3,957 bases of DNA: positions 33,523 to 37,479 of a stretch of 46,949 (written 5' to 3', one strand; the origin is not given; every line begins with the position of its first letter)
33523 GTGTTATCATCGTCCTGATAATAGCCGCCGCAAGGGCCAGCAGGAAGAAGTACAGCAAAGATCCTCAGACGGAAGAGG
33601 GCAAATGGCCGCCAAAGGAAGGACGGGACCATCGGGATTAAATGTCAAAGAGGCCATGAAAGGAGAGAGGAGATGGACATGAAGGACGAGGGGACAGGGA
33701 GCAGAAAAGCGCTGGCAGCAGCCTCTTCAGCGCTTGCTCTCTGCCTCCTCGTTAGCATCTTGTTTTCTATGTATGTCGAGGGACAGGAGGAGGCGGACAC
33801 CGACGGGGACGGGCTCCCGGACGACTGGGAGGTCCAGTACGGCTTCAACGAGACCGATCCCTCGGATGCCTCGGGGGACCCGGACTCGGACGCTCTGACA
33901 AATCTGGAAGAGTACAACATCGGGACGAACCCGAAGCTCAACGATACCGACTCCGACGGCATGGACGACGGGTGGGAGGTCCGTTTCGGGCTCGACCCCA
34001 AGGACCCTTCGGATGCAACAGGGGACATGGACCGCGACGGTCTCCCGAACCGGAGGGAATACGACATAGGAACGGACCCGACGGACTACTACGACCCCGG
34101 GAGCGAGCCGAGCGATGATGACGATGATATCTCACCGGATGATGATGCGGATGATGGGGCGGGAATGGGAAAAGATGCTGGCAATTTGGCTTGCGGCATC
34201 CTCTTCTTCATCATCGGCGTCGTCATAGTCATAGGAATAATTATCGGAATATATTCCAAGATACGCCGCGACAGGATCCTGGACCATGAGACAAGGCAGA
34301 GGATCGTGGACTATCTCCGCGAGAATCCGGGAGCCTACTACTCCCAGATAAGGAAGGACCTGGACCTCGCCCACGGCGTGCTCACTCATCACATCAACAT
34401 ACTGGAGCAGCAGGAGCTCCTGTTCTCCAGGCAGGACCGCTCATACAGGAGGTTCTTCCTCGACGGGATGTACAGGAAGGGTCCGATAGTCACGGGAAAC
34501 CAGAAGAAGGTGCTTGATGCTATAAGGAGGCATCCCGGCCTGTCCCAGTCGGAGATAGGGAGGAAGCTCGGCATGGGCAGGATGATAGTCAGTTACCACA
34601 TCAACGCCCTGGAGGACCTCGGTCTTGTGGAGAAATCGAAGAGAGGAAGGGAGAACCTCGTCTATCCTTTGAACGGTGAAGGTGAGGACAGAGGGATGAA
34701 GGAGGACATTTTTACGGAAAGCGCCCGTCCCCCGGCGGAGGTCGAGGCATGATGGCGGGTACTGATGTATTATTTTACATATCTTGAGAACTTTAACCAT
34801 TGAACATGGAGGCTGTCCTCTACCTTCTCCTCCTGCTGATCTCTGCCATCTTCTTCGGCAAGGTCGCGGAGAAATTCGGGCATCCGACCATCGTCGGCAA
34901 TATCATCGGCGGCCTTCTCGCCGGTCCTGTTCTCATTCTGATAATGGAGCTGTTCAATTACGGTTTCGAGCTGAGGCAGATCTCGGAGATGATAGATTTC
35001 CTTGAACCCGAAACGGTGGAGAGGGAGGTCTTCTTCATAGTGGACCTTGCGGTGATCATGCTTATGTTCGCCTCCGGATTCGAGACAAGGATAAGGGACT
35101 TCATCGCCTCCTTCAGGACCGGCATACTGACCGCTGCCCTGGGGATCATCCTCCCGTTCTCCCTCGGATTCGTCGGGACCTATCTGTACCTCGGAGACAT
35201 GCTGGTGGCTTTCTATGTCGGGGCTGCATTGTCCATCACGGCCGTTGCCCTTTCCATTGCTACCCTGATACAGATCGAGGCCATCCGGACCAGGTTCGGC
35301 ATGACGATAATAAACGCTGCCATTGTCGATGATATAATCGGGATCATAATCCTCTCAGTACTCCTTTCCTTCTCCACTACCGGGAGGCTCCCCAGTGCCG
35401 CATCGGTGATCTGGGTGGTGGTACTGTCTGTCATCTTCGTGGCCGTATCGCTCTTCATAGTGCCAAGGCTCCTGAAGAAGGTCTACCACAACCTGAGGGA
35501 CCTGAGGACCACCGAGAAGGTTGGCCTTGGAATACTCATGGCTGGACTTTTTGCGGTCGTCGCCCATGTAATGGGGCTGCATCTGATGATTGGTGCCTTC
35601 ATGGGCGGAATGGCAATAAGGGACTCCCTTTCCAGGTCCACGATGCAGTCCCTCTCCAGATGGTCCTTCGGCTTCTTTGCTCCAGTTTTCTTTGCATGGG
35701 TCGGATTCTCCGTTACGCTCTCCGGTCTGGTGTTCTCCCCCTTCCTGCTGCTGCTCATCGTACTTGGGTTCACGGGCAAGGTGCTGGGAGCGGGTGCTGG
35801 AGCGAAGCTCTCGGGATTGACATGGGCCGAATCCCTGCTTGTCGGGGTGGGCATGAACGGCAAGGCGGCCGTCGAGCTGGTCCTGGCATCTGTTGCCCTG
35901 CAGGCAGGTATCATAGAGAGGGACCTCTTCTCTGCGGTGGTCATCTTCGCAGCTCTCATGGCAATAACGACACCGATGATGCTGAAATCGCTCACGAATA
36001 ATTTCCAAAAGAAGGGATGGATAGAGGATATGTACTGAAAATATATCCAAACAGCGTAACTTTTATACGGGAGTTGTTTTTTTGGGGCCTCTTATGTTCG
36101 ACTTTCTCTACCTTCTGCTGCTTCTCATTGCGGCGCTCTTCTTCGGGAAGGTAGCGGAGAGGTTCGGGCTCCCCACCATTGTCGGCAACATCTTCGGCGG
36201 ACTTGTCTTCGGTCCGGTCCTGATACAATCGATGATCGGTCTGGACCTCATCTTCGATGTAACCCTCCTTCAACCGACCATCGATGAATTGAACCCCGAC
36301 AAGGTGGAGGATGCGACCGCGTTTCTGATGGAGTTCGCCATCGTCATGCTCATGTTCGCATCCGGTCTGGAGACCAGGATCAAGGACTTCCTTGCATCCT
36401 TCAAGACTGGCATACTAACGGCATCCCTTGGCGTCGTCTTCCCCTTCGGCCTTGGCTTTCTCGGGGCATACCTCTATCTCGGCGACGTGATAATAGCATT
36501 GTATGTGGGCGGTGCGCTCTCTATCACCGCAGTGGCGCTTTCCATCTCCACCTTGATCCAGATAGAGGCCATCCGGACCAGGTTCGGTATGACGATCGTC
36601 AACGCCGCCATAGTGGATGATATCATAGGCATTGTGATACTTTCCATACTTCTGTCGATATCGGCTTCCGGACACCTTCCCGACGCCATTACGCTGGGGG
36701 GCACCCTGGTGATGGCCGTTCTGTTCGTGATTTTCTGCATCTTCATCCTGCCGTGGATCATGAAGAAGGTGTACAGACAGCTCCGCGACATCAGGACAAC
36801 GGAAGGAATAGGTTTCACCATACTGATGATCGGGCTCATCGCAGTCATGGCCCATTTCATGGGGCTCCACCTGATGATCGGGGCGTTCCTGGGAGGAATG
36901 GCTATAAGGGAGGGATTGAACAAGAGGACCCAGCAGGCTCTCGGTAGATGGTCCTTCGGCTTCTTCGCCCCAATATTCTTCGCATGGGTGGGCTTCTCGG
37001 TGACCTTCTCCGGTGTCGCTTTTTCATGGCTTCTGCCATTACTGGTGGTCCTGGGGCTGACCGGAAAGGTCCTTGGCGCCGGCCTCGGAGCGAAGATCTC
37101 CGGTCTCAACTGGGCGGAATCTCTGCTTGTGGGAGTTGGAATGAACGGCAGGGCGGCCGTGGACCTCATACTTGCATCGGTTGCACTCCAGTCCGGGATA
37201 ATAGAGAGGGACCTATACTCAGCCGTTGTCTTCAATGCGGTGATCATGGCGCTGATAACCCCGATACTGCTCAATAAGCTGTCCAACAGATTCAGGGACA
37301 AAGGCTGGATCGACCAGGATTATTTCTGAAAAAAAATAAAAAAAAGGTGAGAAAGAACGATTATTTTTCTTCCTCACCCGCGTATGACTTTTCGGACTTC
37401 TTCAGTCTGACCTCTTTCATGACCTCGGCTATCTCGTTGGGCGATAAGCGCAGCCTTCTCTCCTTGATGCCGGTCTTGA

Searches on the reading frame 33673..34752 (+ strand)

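Call 42: search_protein_families(library=pfam, proteins=[window:33673-34752:+], max_evalue=0.001)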
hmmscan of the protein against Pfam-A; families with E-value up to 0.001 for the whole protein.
window:33673-34752:+ (359 aa): 12 families
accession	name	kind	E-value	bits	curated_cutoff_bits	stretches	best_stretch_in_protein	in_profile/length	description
PF24266.1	HTH_HVO_0163_N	-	1.2e-16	60.9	31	1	206-264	2-60/70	HVO_0163, N-terminal HTH domain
PF12840.13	HTH_20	-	5.2e-16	58.8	27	2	203-250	1-48/51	Helix-turn-helix domain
PF13412.12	HTH_24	-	1.1e-13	50.9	21.9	1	276-320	4-48/48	Winged helix-turn-helix DNA-binding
PF01022.26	HTH_5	-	3.2e-13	49.7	22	2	278-321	5-47/47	Bacterial regulatory protein, arsR family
PF12802.13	MarR_2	-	6.7e-13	49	27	1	273-321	3-52/61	MarR family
PF01047.28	MarR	-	8.4e-13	48.4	24.6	1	274-323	2-51/59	MarR family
PF18884.5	TSP3_bac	-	2.4e-11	43.7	25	1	42-65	1-21/22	Bacterial TSP3 repeat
PF24034.1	DUF7343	-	4.4e-08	33.3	27.6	1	276-330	4-59/62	Domain of unknown function (DUF7343)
PF13601.12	HTH_34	-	0.00018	22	27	0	208-249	2-43/80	Winged helix DNA-binding domain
PF09339.16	HTH_IclR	-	0.00036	20.7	22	1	280-321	8-50/52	IclR helix-turn-helix domain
PF13463.12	HTH_27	-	0.00075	20.2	22.2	0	273-324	1-53/68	Winged helix DNA-binding domain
PF25212.1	HVO_A0114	-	0.00077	19.6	27.6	0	274-330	21-77/84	HVO_A0114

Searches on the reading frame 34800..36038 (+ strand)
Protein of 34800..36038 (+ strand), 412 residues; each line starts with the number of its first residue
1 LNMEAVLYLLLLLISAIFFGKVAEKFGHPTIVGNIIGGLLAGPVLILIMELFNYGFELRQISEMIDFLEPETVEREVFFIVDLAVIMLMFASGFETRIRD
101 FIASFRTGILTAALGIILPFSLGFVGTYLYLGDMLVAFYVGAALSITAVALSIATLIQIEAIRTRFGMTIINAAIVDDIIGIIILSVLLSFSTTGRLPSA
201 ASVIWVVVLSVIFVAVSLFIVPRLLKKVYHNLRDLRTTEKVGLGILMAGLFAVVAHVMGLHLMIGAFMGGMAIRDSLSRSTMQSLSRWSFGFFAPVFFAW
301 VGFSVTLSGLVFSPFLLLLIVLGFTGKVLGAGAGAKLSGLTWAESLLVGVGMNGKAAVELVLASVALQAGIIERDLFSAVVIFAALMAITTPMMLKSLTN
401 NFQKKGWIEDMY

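Call 42: search_protein_families(library=pfam, proteins=[window:34800-36038:+], max_evalue=0.001)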
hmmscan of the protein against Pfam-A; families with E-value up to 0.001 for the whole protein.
window:34800-36038:+ (412 aa): 1 family
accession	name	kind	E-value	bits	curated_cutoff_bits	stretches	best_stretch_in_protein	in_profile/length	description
PF00999.27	Na_H_Exchanger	-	9.2e-45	153.5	26.2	1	16-396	3-370/375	Sodium/hydrogen exchanger, transmembrane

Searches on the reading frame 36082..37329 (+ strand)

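Call 42: search_protein_families(library=pfam, proteins=[window:36082-37329:+], max_evalue=0.001)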
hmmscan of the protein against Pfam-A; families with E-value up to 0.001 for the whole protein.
window:36082-37329:+ (415 aa): 1 family
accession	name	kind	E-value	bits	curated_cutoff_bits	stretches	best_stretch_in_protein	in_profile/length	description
PF00999.27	Na_H_Exchanger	-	1.6e-51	175.7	26.2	1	16-396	6-373/375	Sodium/hydrogen exchanger, transmembrane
